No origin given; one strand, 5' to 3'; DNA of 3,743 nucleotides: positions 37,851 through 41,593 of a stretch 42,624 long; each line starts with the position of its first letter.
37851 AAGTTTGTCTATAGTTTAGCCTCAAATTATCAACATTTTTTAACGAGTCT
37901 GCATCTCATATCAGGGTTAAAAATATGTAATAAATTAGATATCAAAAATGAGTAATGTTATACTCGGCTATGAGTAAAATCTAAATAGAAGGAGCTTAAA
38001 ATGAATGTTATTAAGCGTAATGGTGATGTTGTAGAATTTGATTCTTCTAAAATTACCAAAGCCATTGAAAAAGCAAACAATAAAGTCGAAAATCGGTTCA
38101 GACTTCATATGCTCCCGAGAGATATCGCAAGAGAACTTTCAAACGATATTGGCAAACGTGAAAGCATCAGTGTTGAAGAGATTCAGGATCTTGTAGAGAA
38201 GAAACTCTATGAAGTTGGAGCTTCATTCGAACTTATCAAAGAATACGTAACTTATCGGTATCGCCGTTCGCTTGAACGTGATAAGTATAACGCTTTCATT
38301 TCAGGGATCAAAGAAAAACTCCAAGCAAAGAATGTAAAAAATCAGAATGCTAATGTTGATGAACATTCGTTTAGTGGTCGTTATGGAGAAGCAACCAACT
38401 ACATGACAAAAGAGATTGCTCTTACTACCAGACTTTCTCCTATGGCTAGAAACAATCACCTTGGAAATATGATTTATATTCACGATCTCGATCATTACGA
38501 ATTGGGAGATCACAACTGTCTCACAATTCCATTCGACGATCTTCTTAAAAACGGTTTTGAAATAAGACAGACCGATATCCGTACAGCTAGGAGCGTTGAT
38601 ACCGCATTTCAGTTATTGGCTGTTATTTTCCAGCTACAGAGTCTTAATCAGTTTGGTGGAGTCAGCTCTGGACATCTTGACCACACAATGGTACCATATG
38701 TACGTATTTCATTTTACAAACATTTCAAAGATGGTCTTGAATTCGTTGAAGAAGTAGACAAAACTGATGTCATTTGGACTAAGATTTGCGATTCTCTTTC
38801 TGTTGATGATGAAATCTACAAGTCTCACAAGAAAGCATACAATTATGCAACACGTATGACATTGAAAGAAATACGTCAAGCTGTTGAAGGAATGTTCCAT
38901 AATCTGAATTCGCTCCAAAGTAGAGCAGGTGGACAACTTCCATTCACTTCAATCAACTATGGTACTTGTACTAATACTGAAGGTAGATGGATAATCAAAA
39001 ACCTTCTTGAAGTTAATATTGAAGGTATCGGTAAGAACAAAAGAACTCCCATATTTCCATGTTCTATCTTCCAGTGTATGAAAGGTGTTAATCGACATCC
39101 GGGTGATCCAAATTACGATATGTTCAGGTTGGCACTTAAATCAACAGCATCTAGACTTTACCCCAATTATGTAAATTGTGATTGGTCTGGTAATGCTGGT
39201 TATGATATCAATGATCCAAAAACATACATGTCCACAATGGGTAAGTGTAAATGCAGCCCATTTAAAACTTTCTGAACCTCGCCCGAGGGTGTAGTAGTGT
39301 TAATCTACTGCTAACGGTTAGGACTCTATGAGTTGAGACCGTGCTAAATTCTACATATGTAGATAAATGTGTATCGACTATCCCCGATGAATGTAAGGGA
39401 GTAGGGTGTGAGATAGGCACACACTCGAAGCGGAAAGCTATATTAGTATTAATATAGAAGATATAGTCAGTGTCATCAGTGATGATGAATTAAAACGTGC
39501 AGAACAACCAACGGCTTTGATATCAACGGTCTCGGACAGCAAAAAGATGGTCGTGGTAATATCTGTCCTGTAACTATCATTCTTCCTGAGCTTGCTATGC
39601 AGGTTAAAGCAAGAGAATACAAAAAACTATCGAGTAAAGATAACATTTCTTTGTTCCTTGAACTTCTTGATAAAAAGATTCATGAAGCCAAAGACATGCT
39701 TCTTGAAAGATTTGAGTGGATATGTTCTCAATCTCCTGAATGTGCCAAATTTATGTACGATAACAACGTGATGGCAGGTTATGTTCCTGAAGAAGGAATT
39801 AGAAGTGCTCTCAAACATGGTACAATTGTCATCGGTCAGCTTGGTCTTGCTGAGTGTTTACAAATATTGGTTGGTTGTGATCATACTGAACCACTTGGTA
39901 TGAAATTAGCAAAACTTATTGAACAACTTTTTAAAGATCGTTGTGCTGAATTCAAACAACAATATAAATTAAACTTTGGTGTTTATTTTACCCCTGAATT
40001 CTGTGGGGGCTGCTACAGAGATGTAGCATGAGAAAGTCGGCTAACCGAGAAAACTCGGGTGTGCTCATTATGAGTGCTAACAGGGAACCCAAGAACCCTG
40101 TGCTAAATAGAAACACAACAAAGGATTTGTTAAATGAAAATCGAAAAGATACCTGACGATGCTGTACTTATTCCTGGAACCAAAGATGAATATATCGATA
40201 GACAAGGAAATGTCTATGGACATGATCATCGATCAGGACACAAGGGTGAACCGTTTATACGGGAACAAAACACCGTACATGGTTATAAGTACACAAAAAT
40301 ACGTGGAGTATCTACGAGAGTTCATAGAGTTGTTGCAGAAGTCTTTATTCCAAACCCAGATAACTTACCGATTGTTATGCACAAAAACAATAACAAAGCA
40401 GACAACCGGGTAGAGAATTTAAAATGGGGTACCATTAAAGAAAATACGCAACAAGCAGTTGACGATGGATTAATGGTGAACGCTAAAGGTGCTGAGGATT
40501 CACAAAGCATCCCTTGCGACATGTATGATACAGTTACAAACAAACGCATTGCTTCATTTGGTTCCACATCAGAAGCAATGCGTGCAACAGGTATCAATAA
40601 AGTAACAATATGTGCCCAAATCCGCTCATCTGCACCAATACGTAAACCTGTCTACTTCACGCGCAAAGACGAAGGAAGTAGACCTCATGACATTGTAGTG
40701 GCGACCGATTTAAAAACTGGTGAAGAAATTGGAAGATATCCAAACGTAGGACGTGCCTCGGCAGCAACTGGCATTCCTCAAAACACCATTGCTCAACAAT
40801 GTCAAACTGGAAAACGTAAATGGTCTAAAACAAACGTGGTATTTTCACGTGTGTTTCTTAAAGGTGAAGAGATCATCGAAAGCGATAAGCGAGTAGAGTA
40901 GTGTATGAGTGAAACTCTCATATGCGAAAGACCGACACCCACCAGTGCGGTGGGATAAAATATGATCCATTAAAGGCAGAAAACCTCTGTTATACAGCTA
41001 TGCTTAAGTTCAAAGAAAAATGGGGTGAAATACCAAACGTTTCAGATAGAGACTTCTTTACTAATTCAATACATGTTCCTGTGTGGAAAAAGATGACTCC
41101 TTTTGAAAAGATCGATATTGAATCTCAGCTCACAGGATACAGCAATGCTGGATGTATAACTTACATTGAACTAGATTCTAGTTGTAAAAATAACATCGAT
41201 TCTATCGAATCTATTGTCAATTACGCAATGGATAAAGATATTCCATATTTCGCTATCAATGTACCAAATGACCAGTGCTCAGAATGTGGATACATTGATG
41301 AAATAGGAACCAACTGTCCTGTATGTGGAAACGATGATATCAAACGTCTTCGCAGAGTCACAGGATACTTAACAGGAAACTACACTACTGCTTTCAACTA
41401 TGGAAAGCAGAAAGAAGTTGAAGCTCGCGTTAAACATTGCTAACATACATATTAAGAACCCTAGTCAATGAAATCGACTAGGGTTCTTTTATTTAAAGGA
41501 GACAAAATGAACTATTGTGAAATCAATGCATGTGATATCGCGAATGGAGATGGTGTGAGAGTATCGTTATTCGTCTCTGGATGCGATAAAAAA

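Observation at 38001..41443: nrdD is a three-exon gene interrupted at two catalytic-core motifs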

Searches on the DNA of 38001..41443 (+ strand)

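Call 5: search_dna_similar(query=window:38001-41443:+, collection=phages, mode=near, max_rows=30)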
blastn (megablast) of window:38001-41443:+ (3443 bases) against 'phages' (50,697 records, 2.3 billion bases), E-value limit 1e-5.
No match.
